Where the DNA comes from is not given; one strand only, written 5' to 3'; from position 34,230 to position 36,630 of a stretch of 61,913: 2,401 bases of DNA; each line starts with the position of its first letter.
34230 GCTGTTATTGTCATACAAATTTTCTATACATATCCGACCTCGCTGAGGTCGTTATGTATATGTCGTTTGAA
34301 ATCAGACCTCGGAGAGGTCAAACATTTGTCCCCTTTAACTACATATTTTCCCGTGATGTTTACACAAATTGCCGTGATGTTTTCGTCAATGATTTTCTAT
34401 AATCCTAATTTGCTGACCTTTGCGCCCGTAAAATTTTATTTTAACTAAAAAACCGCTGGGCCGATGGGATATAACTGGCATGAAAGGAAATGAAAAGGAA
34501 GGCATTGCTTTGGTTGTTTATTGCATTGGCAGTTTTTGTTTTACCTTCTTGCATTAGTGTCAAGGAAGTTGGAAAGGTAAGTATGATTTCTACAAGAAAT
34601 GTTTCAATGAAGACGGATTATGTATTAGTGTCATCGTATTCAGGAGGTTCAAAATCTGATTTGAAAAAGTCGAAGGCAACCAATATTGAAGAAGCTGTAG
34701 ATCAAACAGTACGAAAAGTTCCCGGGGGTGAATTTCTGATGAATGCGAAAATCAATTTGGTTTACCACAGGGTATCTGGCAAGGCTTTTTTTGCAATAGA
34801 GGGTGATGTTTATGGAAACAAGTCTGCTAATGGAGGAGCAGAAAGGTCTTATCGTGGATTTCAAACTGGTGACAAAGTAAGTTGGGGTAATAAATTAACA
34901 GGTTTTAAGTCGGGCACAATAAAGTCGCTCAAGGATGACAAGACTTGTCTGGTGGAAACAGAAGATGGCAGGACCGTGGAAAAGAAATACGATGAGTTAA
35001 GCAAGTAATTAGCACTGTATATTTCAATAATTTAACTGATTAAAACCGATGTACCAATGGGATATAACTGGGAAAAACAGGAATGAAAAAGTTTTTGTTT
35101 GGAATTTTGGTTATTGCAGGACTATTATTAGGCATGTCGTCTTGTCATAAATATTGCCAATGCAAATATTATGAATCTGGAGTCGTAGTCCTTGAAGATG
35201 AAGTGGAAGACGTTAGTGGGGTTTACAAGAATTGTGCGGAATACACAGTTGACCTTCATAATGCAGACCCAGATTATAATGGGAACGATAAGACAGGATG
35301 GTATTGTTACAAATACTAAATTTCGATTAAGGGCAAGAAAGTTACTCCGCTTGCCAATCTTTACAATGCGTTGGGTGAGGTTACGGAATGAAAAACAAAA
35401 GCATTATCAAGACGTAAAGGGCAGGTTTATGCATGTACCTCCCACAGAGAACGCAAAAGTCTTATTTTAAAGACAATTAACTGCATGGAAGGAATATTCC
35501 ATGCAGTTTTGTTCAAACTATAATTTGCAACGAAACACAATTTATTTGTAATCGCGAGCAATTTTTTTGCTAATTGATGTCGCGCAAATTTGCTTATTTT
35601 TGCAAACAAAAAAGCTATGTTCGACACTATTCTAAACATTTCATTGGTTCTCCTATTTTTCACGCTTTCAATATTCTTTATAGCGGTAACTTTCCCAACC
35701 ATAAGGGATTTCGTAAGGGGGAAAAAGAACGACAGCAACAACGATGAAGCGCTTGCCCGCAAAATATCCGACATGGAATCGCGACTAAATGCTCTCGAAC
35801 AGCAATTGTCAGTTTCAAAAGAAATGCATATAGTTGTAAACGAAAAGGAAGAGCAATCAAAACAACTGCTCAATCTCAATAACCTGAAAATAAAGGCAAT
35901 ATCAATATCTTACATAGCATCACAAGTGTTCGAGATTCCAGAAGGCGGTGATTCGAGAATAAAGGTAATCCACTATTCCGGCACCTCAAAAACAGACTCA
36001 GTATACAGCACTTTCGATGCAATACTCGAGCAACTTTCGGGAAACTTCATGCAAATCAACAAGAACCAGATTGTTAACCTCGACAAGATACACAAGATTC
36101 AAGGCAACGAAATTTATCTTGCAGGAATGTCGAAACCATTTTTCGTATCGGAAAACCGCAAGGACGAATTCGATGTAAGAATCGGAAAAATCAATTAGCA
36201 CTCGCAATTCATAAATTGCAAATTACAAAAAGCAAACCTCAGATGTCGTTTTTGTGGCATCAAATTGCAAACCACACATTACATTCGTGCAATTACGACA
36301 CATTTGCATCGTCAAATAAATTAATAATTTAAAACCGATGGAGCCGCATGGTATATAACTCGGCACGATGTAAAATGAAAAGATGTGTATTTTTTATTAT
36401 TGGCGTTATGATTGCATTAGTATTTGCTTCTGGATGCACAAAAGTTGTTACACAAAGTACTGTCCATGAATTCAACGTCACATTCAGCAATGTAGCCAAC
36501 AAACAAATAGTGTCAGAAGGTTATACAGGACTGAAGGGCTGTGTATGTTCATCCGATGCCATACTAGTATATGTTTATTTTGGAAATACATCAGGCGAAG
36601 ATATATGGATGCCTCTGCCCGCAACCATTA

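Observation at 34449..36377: Conserved ~30-nt leader at a fixed 11-nt distance from three lipoprotein start codons, carrying a 9-codon uORF whose stop overlaps the main ATG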

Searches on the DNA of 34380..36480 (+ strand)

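Call 11: search_rna_families(source=window, start=34380, end=36480, threshold=evalue, max_evalue=10, show_alignments=3)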
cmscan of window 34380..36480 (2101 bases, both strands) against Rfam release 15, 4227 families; matches with E-value up to 10: 4.
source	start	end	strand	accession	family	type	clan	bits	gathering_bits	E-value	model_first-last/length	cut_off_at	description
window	35562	35739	-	RF04318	idnO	Cis-reg;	-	23.9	100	0.68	1-206/206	no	idnO ncRNA motif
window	35653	35729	+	RF03932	mir-1597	Gene; miRNA;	-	21.2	93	0.8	1-73/73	no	mir-1597 microRNA precursor family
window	34938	35022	+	RF02183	ST7-OT3_1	Gene; lncRNA;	-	20.4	50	2.6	1-79/79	no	ST7 overlapping transcript 3 conserved region 1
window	35166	35227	+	RF01138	sR23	Gene; snRNA; snoRNA; CD-box;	-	13.7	45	2.4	1-54/54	no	Small nucleolar RNA sR23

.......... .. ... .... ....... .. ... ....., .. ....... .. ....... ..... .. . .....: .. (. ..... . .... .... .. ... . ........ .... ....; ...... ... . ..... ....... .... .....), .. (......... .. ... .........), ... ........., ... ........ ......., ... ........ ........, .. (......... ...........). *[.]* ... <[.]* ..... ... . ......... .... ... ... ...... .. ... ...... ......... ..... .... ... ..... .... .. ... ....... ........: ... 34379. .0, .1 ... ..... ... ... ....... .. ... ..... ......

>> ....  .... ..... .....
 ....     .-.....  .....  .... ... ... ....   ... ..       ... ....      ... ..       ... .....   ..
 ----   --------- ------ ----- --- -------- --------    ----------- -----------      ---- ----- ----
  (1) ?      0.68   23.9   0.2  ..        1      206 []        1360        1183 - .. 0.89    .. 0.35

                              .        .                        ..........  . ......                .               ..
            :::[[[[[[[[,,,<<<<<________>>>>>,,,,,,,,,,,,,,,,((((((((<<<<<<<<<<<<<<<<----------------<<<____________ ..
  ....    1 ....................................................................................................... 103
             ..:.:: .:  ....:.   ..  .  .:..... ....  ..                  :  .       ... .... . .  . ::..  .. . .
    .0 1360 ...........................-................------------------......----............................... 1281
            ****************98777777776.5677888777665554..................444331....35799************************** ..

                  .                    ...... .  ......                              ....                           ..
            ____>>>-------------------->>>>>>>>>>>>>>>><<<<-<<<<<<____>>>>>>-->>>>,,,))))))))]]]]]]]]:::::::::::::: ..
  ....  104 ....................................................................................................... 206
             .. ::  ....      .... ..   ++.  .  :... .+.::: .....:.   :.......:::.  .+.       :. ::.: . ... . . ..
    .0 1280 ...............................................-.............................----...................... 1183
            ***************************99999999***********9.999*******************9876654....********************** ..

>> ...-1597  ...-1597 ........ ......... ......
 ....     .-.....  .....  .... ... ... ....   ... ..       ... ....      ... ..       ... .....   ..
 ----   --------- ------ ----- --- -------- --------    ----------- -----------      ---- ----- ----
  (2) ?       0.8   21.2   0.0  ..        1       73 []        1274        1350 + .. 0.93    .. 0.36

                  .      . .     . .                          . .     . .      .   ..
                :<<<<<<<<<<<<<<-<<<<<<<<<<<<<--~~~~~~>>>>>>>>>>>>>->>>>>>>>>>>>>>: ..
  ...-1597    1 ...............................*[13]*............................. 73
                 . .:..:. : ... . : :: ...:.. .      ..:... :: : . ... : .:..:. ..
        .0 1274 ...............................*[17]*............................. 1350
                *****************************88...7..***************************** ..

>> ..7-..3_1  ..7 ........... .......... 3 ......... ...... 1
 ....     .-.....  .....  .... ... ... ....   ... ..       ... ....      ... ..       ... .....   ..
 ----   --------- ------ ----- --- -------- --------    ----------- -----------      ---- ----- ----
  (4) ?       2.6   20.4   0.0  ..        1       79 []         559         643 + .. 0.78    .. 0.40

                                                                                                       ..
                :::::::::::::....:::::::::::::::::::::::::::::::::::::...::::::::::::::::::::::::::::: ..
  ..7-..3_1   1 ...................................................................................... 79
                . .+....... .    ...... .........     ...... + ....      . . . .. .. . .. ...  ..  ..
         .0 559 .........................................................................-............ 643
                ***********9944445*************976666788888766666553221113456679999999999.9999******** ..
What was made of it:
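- On Any Rfam 15 family: No match overlapping any copy at E <= 10 in 34380-36480 (call 11).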

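Call 25: build_rna_model(alignment_id=A1, structure=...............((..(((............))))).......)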
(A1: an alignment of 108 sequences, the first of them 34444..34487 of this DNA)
Model R1 built from alignment A1 (108 sequences, 46 columns); structure: as given.
model positions 44; base pairs 5; branch points 0; effective number of sequences 108; information 1.211 bits per position. Calibrated on 0.2 Mb of random sequence (short: E-values are rough).
structure used (alignment columns):
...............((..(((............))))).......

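Call 26: search_with_rna_model(model_id=R1, source=window, filters=off, max_evalue=10, show_alignments=6)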
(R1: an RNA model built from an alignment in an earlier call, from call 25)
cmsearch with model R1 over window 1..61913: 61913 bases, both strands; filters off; matches with E-value up to 10: 10.
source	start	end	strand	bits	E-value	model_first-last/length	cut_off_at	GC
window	35037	35080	+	54.3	4.7e-13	1-44/44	no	0.36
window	34444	34487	+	50.5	5.4e-12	1-44/44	no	0.48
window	36326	36371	+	43.8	3.8e-10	1-44/44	no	0.43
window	10214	10235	-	12.9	0.13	1-44/44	no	0.32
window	8257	8308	+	12.5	0.17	1-44/44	no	0.38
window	36932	36979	-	8.9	1.7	1-44/44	no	0.42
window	28427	28439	+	8.7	1.9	1-44/44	no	0.31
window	5626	5677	+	7.4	4.2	10-44/44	no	0.46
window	27491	27499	-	6.5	7.7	24-32/44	no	0.22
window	13931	13940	+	6.3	8.9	23-32/44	no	0.3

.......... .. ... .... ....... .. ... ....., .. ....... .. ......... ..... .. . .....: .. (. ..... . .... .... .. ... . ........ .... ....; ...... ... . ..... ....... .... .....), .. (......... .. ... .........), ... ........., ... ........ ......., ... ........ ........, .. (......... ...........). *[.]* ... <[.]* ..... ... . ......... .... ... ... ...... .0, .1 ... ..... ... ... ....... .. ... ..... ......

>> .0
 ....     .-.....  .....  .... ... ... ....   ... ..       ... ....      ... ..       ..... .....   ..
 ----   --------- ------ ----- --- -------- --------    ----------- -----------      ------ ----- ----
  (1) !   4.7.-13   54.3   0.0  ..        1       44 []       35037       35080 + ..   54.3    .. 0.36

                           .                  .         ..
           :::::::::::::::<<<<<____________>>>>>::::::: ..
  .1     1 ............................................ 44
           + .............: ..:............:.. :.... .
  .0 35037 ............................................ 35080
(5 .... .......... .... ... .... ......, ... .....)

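Call 29: search_with_rna_model(model_id=R1, sources=[L001, L002, L003, L004, L006, L007, L008, L009, L010, L011, L012, L013, L014, L015, L016, L017, L018, L019, L020, L021, L022, L023, L024, L025, L026, L027, L028, L029, L030, L031, L032, L033, L035, L036, L038, L039, L040, L041, L042, L043, L044, L045, L046, L047, L048, L049, L050, L051, L052, L053, L054, L055, L056, L057, L058, L059, L060, L061, L062, L064, L065, L066, L067, L068, L069, L070, L071, L072, L073, L074, L075, L076, L077, L078, L079, L080, L081, L082, L083, L084, L085, L086, L087, L089, L090, L091, L092, L093, L094, L096, L097, L098, L099, L100, L101, L102, L103, L104, L105, L108], max_evalue=1)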
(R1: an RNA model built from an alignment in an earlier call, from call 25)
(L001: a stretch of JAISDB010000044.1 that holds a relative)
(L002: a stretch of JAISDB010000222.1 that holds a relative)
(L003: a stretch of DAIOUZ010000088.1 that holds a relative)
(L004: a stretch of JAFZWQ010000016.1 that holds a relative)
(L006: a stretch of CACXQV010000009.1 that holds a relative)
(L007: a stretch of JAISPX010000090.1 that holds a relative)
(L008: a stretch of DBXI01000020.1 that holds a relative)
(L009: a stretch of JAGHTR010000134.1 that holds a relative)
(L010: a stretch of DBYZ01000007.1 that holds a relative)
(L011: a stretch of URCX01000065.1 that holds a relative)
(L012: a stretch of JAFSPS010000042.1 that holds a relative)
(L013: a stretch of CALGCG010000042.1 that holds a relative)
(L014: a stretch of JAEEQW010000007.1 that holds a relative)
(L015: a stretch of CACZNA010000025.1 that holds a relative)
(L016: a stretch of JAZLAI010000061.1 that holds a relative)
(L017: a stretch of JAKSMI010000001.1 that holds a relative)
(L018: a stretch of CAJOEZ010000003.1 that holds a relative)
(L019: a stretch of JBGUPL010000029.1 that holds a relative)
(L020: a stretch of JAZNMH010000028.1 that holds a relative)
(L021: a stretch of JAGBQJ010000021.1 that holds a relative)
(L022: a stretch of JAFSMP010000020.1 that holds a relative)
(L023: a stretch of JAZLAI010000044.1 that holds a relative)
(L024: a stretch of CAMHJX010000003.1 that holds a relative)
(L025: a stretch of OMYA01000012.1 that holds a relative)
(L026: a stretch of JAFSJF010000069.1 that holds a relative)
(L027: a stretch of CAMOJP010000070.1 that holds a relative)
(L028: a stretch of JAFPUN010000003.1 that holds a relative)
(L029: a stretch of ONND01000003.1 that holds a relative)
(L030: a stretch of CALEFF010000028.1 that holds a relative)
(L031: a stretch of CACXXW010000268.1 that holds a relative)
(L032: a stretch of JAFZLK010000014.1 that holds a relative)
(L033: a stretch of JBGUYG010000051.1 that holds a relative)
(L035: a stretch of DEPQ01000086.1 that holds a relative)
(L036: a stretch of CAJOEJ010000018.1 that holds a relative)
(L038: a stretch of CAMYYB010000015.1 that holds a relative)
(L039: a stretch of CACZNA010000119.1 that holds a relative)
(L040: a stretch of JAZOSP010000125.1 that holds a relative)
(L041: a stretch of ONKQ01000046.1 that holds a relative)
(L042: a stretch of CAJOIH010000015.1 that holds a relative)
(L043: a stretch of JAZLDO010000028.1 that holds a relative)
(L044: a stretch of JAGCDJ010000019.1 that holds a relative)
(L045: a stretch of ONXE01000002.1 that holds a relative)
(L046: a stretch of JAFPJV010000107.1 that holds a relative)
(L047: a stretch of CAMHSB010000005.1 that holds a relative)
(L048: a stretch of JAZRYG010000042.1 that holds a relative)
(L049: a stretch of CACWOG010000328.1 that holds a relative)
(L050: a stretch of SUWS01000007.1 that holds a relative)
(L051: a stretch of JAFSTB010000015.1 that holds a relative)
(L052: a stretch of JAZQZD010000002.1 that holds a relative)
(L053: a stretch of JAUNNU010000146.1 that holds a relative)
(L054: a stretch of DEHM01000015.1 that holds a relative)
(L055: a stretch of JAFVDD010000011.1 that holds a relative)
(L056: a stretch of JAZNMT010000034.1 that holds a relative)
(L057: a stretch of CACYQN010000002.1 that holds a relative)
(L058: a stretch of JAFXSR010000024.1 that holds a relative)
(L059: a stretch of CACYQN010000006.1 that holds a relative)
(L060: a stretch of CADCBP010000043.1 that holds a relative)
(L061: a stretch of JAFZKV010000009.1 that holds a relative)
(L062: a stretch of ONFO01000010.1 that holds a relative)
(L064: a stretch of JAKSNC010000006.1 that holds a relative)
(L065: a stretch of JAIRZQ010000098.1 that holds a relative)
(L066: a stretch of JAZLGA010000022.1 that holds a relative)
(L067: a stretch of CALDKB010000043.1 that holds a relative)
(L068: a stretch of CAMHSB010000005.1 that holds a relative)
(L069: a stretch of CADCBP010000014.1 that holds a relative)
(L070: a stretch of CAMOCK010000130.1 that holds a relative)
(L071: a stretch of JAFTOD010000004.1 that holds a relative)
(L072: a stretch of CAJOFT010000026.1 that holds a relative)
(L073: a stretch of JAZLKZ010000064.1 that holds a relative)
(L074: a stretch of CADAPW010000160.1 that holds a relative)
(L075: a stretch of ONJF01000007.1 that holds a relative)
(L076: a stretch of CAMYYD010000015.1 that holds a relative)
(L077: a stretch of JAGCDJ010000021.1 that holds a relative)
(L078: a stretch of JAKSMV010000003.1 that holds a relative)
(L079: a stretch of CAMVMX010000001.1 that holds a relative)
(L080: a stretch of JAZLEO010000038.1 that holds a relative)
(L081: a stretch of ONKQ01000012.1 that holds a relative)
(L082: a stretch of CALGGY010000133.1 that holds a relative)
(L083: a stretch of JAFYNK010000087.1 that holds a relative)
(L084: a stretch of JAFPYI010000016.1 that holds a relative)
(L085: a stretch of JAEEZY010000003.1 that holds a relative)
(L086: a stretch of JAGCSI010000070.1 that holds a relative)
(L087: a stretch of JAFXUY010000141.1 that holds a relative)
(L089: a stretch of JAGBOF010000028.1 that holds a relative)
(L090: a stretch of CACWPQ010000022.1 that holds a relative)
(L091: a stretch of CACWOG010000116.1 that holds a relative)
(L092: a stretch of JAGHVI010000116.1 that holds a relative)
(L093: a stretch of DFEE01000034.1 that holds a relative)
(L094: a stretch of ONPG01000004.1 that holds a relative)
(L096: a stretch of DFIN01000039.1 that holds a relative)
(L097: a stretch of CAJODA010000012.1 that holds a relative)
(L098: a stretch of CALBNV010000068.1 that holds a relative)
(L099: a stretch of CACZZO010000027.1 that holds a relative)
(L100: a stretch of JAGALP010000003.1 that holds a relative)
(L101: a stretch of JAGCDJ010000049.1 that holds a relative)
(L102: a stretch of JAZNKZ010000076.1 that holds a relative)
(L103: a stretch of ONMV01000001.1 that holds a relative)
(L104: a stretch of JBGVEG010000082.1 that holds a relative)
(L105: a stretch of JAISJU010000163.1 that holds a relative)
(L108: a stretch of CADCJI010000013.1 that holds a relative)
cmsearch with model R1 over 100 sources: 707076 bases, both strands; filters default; matches with E-value up to 1: 134.
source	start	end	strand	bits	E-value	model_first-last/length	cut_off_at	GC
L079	3043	3086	+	64.2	1e-14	1-44/44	no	0.36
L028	4651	4694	-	62.3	3.3e-14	1-44/44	no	0.39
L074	4208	4251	+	62.2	3.6e-14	1-44/44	no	0.41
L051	7429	7472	-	62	4e-14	1-44/44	no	0.41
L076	951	994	-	61.7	5e-14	1-44/44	no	0.39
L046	2835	2878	+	61.6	5.4e-14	1-44/44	no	0.41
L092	1779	1822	+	61.4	6.1e-14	1-44/44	no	0.45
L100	7626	7669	+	61.4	6.1e-14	1-44/44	no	0.41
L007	2227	2270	-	61.1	7.4e-14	1-44/44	no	0.34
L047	3149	3192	+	61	7.6e-14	1-44/44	no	0.43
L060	1983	2026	-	61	7.6e-14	1-44/44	no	0.43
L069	7643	7686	+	61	7.6e-14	1-44/44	no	0.43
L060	2940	2983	-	60.8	8.9e-14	1-44/44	no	0.43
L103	175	218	+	60.6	9.8e-14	1-44/44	no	0.41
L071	5146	5189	+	60.1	1.3e-13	1-44/44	no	0.41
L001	867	910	+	60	1.4e-13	1-44/44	no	0.34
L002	6125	6168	-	60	1.4e-13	1-44/44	no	0.34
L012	6343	6386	-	59.6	1.9e-13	1-44/44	no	0.39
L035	514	557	+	59.3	2.2e-13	1-44/44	no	0.3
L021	2338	2381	+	59.2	2.3e-13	1-44/44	no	0.41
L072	2947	2990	+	59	2.7e-13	1-44/44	no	0.32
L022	422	465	-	58.8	3e-13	1-44/44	no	0.39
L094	5102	5145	-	58.7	3.4e-13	1-44/44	no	0.43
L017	2549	2592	+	58.6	3.4e-13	1-44/44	no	0.41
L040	262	305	+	58.4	4e-13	1-44/44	no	0.39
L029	517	560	-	58.3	4.3e-13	1-44/44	no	0.43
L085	6192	6235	-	58.1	4.7e-13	1-44/44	no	0.41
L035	817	860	+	58.1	4.8e-13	1-44/44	no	0.3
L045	281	324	+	58.1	4.9e-13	1-44/44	no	0.39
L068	7354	7397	+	57.8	5.8e-13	1-44/44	no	0.52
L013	5737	5780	+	57.7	6.4e-13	1-44/44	no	0.36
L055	2479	2522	-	57.5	7e-13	1-44/44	no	0.48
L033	2803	2846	+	57.5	7e-13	1-44/44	no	0.39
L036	460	503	+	57.2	8.4e-13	1-44/44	no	0.43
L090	3935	3978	+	57.2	8.7e-13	1-44/44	no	0.43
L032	5453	5496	+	56.7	1.1e-12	1-44/44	no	0.41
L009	1361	1404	+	56.7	1.2e-12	1-44/44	no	0.45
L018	1085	1128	+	56.5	1.3e-12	1-44/44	no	0.41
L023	1801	1844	+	56.5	1.4e-12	1-44/44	no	0.43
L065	5824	5867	+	56.2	1.6e-12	1-44/44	no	0.36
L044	6028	6071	+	55.9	1.9e-12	1-44/44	no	0.41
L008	2213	2256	+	55.9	2e-12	1-44/44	no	0.45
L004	1513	1556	-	55.8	2.1e-12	1-44/44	no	0.41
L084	752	795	-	55.8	2.1e-12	1-44/44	no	0.45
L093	6508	6551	+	55.6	2.4e-12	1-44/44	no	0.43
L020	6015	6059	-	55.5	2.5e-12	1-44/44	no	0.38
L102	2421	2464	+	55.5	2.5e-12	1-44/44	no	0.43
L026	4131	4174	-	55.4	2.6e-12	1-44/44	no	0.43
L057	396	439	-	55.4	2.7e-12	1-44/44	no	0.45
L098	1937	1980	+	55.3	3e-12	1-44/44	no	0.34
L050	7621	7664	-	55.1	3.2e-12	1-44/44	no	0.41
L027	2240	2283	-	55.1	3.3e-12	1-44/44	no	0.48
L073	917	961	+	54.5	4.7e-12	1-44/44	no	0.42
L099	3710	3753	-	54.2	5.7e-12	1-44/44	no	0.45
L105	1639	1683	+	54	6.5e-12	1-44/44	no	0.31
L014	3529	3573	+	53.9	6.8e-12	1-44/44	no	0.33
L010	5912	5956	+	53.6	8.3e-12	1-44/44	no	0.38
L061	320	363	-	53.3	1e-11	1-44/44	no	0.41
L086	5682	5726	+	53.3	1e-11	1-44/44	no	0.44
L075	1660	1703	+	53.2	1.1e-11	1-44/44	no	0.41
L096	3527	3571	-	53.1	1.1e-11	1-44/44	no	0.4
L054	3933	3976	+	53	1.2e-11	1-44/44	no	0.41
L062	3363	3406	-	52.9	1.3e-11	1-44/44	no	0.45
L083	513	557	-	52.9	1.4e-11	1-44/44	no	0.33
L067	2912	2955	-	52.9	1.4e-11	1-44/44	no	0.34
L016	1821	1864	-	52.8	1.4e-11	1-44/44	no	0.39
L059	402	445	-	52.5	1.7e-11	1-44/44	no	0.43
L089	5871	5915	-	52.2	2.1e-11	1-44/44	no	0.38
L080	3022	3066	+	52.1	2.1e-11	1-44/44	no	0.29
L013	6923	6966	+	52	2.3e-11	1-44/44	no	0.39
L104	3565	3608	+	51.9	2.5e-11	1-44/44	no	0.41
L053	1775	1818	-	51.6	3.1e-11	1-44/44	no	0.43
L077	1546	1589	+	51.3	3.7e-11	1-44/44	no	0.43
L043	1487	1530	-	51.2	3.9e-11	1-44/44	no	0.3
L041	5341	5385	-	51.2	4e-11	1-44/44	no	0.4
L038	3530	3574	-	51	4.4e-11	1-44/44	no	0.42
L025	5025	5069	-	51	4.4e-11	1-44/44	no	0.33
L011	282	325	+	50.5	6.1e-11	1-44/44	no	0.45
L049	1359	1402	-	50.5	6.1e-11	1-44/44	no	0.43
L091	4681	4725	-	50.5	6.3e-11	1-44/44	no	0.44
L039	1040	1084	+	50.4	6.4e-11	1-44/44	no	0.38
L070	1779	1823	-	49.9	8.8e-11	1-44/44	no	0.42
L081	3723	3767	-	49.8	9.6e-11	1-44/44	no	0.4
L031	1828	1871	-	49.7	1e-10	1-44/44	no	0.41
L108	7942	7985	-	49.7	1e-10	1-44/44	no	0.41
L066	1775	1818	-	49.4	1.2e-10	1-44/44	no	0.34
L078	2248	2291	+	49.4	1.3e-10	1-44/44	no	0.34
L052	3235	3278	-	49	1.6e-10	1-44/44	no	0.34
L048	5600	5644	+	48.8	1.8e-10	1-44/44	no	0.36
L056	2288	2331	+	48.7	1.9e-10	1-44/44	no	0.34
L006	2849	2892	-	48.5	2.1e-10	1-44/44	no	0.41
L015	1937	1980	+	48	3e-10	1-44/44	no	0.43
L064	2444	2488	+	47.9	3.1e-10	1-44/44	no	0.4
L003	76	119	+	47.3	4.6e-10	1-44/44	no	0.45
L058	2107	2151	+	47.1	5.4e-10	1-44/44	no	0.47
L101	4558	4601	+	46.7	6.8e-10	1-44/44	no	0.45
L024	2296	2339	+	46.6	7.1e-10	1-44/44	no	0.43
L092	4043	4084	+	46.5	7.9e-10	1-42/44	3'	0.4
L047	2584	2627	+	46.3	8.8e-10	1-44/44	no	0.52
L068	5543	5586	+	46.3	8.8e-10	1-44/44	no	0.52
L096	4202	4246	-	46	1e-09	1-44/44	no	0.47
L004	3622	3665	-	45.7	1.3e-09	1-44/44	no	0.39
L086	6559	6602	+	44.7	2.5e-09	1-44/44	no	0.41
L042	7951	7995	+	44.6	2.6e-09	1-44/44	no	0.42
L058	3671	3714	+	44.2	3.4e-09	1-44/44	no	0.45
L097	1328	1371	-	43.9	4.1e-09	1-44/44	no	0.48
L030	6995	7040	-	43.1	6.7e-09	1-44/44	no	0.33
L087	3439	3482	-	43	7.1e-09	1-44/44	no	0.36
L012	7224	7259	-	42.9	7.8e-09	9-44/44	no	0.47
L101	4917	4962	+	42.8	8.1e-09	1-44/44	no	0.46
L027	4395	4438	-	42.8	8.4e-09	1-44/44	no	0.45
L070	886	930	-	41.8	1.5e-08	1-44/44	no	0.4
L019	5210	5255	+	41.8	1.6e-08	1-44/44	no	0.43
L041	5043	5087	-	41.6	1.8e-08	1-44/44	no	0.47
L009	733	776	+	41.5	1.8e-08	1-44/44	no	0.41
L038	4018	4062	-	40.9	2.8e-08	1-44/44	no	0.44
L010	6419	6463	+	40.2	4.4e-08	1-44/44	no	0.4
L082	5142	5186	+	36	6.2e-07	1-44/44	no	0.36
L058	2548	2593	+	35.6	8.1e-07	1-44/44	no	0.46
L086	4131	4174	+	34.7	1.4e-06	1-44/44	no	0.41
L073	365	409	+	34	2.3e-06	1-44/44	no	0.38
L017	2246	2287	+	33.5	3.1e-06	1-44/44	no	0.43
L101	6685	6730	+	33.1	4e-06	1-44/44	no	0.43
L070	1375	1419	-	33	4.1e-06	1-44/44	no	0.44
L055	5752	5794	+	30.2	2.4e-05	1-44/44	no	0.4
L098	4558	4601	+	30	2.8e-05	1-44/44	no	0.52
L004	1306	1348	-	27.7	0.00012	1-44/44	no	0.42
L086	6117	6159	+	26.8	0.00021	1-44/44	no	0.3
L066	2343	2387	-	18.6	0.04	1-44/44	no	0.33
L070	3438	3470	+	17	0.11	1-44/44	no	0.36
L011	3567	3594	+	16.5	0.15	1-44/44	no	0.25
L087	7974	8000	-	16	0.2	18-44/44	5'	0.44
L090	2042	2060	-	14.7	0.48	1-44/44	no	0.26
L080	2775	2805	-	14.7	0.48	1-44/44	no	0.52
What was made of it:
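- Arrays of 3-5 motif-led small genes exist (call 29).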
